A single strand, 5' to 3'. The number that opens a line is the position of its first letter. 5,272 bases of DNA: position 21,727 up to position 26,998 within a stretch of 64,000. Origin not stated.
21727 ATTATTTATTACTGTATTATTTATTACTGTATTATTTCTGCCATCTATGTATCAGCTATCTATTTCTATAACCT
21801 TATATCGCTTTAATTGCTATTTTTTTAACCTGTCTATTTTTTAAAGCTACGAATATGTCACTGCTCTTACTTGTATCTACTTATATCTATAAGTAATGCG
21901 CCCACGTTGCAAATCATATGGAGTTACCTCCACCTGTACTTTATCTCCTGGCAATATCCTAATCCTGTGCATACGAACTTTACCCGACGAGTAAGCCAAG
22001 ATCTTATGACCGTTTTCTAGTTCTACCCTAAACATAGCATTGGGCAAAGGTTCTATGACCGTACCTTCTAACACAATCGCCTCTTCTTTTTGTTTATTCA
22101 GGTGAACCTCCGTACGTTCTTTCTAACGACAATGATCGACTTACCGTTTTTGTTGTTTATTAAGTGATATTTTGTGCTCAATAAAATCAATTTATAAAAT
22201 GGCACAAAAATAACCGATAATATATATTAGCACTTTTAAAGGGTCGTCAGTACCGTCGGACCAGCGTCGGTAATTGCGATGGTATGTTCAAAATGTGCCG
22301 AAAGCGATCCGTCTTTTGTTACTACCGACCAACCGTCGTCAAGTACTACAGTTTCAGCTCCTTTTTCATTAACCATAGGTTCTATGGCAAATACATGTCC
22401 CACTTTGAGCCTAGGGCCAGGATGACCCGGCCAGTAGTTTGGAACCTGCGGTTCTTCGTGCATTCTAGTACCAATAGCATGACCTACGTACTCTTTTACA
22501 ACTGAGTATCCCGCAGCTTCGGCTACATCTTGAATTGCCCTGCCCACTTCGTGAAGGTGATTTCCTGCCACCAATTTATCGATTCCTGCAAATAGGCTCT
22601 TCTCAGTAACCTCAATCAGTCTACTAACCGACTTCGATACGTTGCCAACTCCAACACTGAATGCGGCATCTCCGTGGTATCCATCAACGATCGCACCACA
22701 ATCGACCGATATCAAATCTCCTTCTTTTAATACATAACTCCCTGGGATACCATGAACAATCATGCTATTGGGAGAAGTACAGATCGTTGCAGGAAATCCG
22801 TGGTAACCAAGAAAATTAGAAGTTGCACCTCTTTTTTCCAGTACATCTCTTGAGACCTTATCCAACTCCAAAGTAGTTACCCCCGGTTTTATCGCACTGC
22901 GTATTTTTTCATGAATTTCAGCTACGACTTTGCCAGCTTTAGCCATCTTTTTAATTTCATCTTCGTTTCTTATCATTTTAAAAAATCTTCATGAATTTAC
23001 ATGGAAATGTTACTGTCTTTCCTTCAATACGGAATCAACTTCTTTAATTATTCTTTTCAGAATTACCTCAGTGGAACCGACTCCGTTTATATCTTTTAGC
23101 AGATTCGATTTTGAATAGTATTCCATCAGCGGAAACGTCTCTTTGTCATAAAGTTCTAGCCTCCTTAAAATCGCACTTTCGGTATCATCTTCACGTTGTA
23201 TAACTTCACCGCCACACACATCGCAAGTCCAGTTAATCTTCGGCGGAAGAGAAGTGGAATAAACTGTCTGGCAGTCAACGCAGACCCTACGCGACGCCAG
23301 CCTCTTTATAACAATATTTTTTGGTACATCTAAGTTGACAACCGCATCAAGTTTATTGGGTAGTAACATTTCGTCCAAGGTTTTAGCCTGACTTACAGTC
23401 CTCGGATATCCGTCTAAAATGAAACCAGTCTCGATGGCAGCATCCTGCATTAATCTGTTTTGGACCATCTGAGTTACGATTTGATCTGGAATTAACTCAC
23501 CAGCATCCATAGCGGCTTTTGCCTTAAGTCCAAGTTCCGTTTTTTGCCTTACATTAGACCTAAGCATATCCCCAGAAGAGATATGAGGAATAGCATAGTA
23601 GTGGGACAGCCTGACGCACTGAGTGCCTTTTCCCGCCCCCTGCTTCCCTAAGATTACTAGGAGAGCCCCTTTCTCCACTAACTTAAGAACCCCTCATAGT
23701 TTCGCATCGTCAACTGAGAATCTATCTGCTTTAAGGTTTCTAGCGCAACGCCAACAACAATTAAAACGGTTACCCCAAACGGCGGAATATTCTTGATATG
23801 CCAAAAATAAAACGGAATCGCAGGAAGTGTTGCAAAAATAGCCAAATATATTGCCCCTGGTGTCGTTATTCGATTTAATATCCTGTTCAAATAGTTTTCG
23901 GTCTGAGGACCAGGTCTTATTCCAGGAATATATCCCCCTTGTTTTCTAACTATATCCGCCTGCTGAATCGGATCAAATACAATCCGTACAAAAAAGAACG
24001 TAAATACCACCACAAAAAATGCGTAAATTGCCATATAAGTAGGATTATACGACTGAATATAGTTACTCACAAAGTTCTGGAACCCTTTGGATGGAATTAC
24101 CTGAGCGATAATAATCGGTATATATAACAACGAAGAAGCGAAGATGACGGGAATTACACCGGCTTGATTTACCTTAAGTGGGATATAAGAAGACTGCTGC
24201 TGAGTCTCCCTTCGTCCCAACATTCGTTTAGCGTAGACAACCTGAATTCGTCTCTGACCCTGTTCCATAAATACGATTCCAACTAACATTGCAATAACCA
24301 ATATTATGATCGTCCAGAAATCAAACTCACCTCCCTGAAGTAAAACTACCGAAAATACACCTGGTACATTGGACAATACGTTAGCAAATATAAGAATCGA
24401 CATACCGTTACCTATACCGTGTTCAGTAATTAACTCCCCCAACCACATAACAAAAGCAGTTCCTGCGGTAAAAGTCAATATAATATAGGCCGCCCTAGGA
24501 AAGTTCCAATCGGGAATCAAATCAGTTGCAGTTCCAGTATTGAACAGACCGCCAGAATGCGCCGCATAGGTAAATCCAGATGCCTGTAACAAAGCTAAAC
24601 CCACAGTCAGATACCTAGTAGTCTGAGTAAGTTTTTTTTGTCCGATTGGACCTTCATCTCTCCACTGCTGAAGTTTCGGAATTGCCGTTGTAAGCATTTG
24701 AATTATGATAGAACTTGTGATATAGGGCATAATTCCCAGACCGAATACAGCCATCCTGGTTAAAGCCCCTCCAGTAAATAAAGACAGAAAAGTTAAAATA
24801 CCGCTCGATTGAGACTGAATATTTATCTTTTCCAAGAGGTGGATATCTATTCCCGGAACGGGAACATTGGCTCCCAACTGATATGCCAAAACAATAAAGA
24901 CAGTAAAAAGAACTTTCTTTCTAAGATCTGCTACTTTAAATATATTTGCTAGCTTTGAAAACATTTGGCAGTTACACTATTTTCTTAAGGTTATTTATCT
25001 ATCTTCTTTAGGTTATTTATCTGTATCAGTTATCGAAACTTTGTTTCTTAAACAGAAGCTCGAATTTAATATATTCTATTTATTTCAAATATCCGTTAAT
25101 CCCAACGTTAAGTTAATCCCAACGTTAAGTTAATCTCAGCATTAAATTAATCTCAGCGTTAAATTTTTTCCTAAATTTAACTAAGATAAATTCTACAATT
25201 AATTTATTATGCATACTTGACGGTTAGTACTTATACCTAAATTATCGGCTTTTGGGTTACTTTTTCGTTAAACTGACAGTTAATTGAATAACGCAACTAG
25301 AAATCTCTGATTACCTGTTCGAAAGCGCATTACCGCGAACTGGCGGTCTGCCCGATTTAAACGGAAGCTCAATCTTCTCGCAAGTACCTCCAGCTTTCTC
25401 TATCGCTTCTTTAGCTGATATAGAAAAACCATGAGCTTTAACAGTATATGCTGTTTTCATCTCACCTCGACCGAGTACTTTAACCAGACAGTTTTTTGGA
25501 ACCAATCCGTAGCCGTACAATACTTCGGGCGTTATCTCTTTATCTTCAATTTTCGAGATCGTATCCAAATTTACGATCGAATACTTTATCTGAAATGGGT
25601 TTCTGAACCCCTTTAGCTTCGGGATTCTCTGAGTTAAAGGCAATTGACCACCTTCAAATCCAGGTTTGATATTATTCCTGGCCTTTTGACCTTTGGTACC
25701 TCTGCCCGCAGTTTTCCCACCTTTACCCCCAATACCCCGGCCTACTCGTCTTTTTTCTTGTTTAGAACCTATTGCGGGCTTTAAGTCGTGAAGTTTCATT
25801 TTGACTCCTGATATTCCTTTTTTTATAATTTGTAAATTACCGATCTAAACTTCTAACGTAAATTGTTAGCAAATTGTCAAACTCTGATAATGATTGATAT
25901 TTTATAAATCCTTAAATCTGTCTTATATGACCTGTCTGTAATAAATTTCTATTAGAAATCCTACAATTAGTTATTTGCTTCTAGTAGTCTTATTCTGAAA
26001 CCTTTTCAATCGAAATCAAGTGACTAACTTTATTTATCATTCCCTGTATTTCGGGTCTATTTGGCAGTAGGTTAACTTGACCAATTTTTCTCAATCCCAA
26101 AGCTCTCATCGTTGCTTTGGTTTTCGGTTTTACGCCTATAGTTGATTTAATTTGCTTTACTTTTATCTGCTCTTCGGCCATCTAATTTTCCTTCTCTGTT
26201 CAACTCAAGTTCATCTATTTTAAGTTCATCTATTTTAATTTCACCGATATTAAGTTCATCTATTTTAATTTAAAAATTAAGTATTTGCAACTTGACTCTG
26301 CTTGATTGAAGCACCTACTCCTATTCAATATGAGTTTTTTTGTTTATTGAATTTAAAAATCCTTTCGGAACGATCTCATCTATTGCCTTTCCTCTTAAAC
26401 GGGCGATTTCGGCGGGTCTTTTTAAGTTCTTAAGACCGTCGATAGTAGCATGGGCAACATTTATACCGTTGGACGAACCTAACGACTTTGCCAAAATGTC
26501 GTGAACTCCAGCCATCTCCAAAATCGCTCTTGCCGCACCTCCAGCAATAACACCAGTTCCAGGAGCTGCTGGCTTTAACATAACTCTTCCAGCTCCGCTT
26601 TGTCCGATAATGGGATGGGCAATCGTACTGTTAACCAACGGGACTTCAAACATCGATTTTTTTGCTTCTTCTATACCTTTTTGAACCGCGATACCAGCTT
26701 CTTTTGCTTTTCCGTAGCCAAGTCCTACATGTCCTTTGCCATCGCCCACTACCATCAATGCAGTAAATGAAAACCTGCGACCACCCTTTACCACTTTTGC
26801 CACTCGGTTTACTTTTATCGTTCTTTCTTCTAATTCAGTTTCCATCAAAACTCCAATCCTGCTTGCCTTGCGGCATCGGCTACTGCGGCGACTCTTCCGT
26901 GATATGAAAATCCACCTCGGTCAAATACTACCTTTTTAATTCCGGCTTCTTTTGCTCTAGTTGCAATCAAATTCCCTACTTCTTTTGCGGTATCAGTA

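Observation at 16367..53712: Nearly every spacer in the conserved ribosomal-protein/rpoBC/nusG block is enlarged and carries an AT-rich tandem repeat with a modal 15-bp unit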

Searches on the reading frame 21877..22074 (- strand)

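Call 10: search_protein_families(library=ncbifam, proteins=[window:21877-22074:-], max_evalue=0.00001)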
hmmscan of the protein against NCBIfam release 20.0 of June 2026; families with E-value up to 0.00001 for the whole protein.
window:21877-22074:- (65 aa): 1 family
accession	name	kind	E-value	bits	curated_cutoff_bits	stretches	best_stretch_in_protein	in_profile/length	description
TIGR00008.1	infA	equivalog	1.7e-33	114.4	61.15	1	2-64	7-69/69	translation initiation factor IF-1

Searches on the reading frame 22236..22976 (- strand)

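Call 10: search_protein_families(library=ncbifam, proteins=[window:22236-22976:-], max_evalue=0.00001)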
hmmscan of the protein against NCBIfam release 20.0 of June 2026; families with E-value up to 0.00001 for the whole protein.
window:22236-22976:- (246 aa): 10 families
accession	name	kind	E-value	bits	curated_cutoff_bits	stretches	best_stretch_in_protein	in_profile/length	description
TIGR00500.1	met_pdase_I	equivalog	1.4e-92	309.7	171.35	1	2-245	3-246/247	type I methionyl aminopeptidase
NF009533.0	PRK12897.1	equivalog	5.3e-61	206.1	488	1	2-246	4-248/248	type I methionyl aminopeptidase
NF008970.0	PRK12318.1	equivalog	1.9e-57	194.7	267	1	1-246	42-289/291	methionyl aminopeptidase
NF005583.0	PRK07281.1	equivalog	4.5e-52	177.1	445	2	100-245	133-279/286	methionyl aminopeptidase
TIGR00501.1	met_pdase_II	equivalog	1.7e-29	103.3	222.65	1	7-203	4-192/295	type II methionyl aminopeptidase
NF040821.1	dipep_PepQ_Arch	equivalog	1.6e-15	56.9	630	1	63-224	178-335/346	Xaa-Pro dipeptidase PepQ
NF007310.0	PRK09795.1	equivalog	1.6e-13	50.2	393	1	2-224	127-345/361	aminopeptidase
NF008131.0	PRK10879.1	equivalog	2.5e-09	36.4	465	1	2-148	173-315/438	Xaa-Pro aminopeptidase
TIGR00495.1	crvDNA_42K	hypoth_equivalog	2.5e-09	36.3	430.05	1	4-167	16-188/383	ErbB3-binding protein EBP1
NF038259.1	ectoine_DoeA_2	exception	7.6e-06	24.9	575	0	9-66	261-318/386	ectoine hydrolase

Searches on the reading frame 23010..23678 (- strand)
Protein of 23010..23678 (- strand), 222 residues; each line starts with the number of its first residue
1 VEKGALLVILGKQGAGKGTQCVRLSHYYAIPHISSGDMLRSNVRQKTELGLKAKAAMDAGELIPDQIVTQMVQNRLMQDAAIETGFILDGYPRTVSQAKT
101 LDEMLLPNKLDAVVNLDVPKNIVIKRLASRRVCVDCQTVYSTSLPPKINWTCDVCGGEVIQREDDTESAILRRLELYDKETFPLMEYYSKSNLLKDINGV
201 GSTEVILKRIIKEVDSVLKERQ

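Call 11: search_protein_families(library=ncbifam, proteins=[window:23010-23678:-], max_evalue=0.00001)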
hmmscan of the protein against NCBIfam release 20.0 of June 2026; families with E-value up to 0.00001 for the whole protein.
window:23010-23678:- (222 aa): 21 families
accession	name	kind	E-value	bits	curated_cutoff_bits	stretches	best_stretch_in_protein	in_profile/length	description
NF001380.0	PRK00279.1-2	equivalog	1.3e-75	253.5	251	1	7-215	3-213/216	adenylate kinase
TIGR01351.1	adk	subfamily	5.4e-70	235.3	168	1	7-213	2-210/212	adenylate kinase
NF001381.0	PRK00279.1-3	equivalog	5.5e-63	212.1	187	1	7-215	3-186/188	adenylate kinase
NF001379.0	PRK00279.1-1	equivalog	2.9e-57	193.5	268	1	7-210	3-211/216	adenylate kinase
NF002700.0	PRK02496.1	equivalog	8.9e-56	188.5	262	2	7-142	4-140/184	adenylate kinase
NF001386.0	PRK00279.2-4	equivalog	3.2e-54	183.9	256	1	5-212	3-213/220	adenylate kinase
NF001385.0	PRK00279.2-3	equivalog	4.2e-52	176.8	315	1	2-214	2-211/213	adenylate kinase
NF011103.0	PRK14530.1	equivalog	1.7e-51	174.8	294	1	7-216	6-213/215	adenylate kinase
NF001382.0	PRK00279.1-4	equivalog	2.3e-49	167.9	334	1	7-212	3-206/212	adenylate kinase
NF011099.0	PRK14526.1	equivalog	3.5e-48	164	223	1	7-213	3-206/211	adenylate kinase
NF011101.0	PRK14528.1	equivalog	4.3e-48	163.5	195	2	7-131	4-129/187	adenylate kinase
NF001387.0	PRK00279.2-5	equivalog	9.6e-48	162.7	373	1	7-219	3-215/224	adenylate kinase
NF011100.0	PRK14527.1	equivalog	2e-45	154.8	154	1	3-213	5-189/191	adenylate kinase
NF010381.0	PRK13808.1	equivalog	1.8e-44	152.5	426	1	7-130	3-127/335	adenylate kinase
NF011104.0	PRK14531.1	equivalog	6.8e-42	143.2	160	2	7-139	5-137/183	adenylate kinase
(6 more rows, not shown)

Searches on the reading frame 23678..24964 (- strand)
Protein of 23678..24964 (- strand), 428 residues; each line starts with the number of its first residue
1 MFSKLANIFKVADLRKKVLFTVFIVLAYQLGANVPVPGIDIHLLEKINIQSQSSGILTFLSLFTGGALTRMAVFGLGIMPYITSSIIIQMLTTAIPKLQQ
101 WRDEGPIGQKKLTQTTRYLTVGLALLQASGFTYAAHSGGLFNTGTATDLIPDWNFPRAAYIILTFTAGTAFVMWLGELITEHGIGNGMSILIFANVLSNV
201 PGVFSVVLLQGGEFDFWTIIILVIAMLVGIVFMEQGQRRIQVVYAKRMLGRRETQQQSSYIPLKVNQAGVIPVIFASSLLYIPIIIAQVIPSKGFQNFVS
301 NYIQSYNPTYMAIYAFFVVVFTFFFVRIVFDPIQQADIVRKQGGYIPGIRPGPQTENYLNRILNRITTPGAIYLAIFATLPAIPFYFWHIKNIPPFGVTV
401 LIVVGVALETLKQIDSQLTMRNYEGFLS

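Call 5: find_related_loci(query=window:23678-24964:-, collection=genome_contigs, flank=10000)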
Query window:23678-24964:- (428 aa) in genome_contigs; peptide patterns used: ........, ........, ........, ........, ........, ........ (x = any residue, [..] = any of these).
136 stretches matched a pattern; 90 encode a relative of the query (tblastn E <= 1e-3); the best 80 are kept; 80 distinct loci.
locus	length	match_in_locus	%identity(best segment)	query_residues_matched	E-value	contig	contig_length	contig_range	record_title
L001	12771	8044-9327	87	1-428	0e+0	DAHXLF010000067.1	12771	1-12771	MAG TPA_asm: Acidimicrobiales bacterium isolate clean1589 NODE_67_length_12771_cov_3.642823, whole genome shotgun sequen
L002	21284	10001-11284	88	1-428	0e+0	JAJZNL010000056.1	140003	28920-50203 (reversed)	MAG: Actinomycetes bacterium isolate MAS3.bin91 NODE_108_length_140003_cov_4.385191, whole genome shotgun sequence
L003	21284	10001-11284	70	1-428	0e+0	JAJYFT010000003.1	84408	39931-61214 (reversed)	MAG: Actinomycetes bacterium isolate DBS1-2.bin61 NODE_157_length_84408_cov_3.027717, whole genome shotgun sequence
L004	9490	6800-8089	61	1-428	7e-174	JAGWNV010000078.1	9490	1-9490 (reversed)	MAG: Acidobacteriota bacterium isolate REEB240 contig-150_11378, whole genome shotgun sequence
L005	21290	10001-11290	60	1-428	1e-171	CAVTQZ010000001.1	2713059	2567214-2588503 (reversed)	MAG: uncultured Acidimicrobiaceae bacterium isolate MFD09603.bin.1.273 genome assembly, contig: contig_13741, whole geno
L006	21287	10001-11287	60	1-428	9e-170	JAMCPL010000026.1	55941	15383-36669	MAG: Actinomycetota bacterium isolate FK_Sedi_A_Bin.79 NODE_960_length_55941_cov_37.9734, whole genome shotgun sequence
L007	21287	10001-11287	60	1-428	5e-170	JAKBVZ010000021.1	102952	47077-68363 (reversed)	MAG: Actinomycetes bacterium isolate TL1-4.bin29 NODE_85_length_102952_cov_12.488189, whole genome shotgun sequence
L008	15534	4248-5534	60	1-428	3e-169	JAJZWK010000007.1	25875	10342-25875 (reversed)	MAG: Actinomycetes bacterium isolate TL1-1.bin58 NODE_1197_length_25875_cov_2.809966, whole genome shotgun sequence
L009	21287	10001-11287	60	1-428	2e-169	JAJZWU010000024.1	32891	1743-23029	MAG: Actinomycetes bacterium isolate TL1-2.bin40 NODE_1273_length_32891_cov_1.93078, whole genome shotgun sequence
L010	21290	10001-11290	58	1-428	1e-166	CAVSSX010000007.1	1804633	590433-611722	MAG: uncultured Acidimicrobiaceae bacterium isolate MFD09671.bin.2.137 genome assembly, contig: contig_9906, whole genom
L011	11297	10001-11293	60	1-428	1e-166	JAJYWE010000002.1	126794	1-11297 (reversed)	MAG: Actinomycetes bacterium isolate FK2.bin91 NODE_111_length_126794_cov_44.747795, whole genome shotgun sequence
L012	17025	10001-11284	59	1-428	4e-164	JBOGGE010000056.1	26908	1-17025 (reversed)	MAG: Acidimicrobiales bacterium isolate TC-S_metabat2.bin.559 k127_1400923, whole genome shotgun sequence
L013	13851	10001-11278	60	1-427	6e-164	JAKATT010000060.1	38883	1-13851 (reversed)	MAG: Actinomycetes bacterium isolate YP3.bin102 NODE_1278_length_38883_cov_6.39395, whole genome shotgun sequence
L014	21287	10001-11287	59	1-427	2e-163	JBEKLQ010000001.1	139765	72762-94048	MAG: Acidimicrobiales bacterium isolate SPRUCE 374 SPRUCE_374_1, whole genome shotgun sequence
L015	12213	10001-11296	56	1-427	1e-162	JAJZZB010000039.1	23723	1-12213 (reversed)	MAG: Actinomycetes bacterium isolate TL1-5.bin92 NODE_2466_length_23723_cov_1.613112, whole genome shotgun sequence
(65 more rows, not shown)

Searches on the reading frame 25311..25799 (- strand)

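Call 11: search_protein_families(library=ncbifam, proteins=[window:25311-25799:-], max_evalue=0.00001)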
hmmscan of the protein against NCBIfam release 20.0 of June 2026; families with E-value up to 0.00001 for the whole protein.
window:25311-25799:- (162 aa): 2 families
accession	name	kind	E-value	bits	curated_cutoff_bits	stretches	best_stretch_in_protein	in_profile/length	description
TIGR01071.1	rplO_bact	equivalog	4.9e-41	139.9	77.95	1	2-140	1-143/144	50S ribosomal protein L15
NF003079.0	PRK04005.1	equivalog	6.7e-07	29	85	1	107-144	68-105/121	50S ribosomal protein L18e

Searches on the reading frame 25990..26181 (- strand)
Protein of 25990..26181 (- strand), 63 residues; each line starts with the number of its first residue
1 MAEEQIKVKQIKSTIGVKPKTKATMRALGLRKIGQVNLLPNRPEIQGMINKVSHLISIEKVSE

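Call 11: search_protein_families(library=ncbifam, proteins=[window:25990-26181:-], max_evalue=0.00001)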
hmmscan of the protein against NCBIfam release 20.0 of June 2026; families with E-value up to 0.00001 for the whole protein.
window:25990-26181:- (63 aa): 2 families
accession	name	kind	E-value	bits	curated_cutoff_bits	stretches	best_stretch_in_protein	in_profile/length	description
TIGR01308.1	rpmD_bact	equivalog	5.7e-23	80.4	44.65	1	6-60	1-55/55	50S ribosomal protein L30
NF004711.0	PRK06049.1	equivalog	4.5e-07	30.2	130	1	6-58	4-56/156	50S ribosomal protein L30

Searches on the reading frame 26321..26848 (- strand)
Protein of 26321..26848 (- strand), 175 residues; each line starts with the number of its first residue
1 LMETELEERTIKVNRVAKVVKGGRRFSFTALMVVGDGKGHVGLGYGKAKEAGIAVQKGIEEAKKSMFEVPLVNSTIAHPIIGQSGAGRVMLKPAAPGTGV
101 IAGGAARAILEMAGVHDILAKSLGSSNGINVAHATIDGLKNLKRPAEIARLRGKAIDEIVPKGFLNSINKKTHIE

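Call 11: search_protein_families(library=ncbifam, proteins=[window:26321-26848:-], max_evalue=0.00001)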
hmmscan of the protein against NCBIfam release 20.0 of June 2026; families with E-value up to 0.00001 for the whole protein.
window:26321-26848:- (175 aa): 3 families
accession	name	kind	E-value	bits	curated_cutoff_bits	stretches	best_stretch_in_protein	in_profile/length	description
TIGR01021.1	rpsE_bact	equivalog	1.2e-66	223.3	164.05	1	3-158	1-156/156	30S ribosomal protein S5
NF003125.0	PRK04044.1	equivalog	3.2e-27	95.4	252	1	4-144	49-200/213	30S ribosomal protein S5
TIGR01020.1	uS5_euk_arch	equivalog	4.1e-27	95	181.65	1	4-143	47-198/212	30S ribosomal protein S5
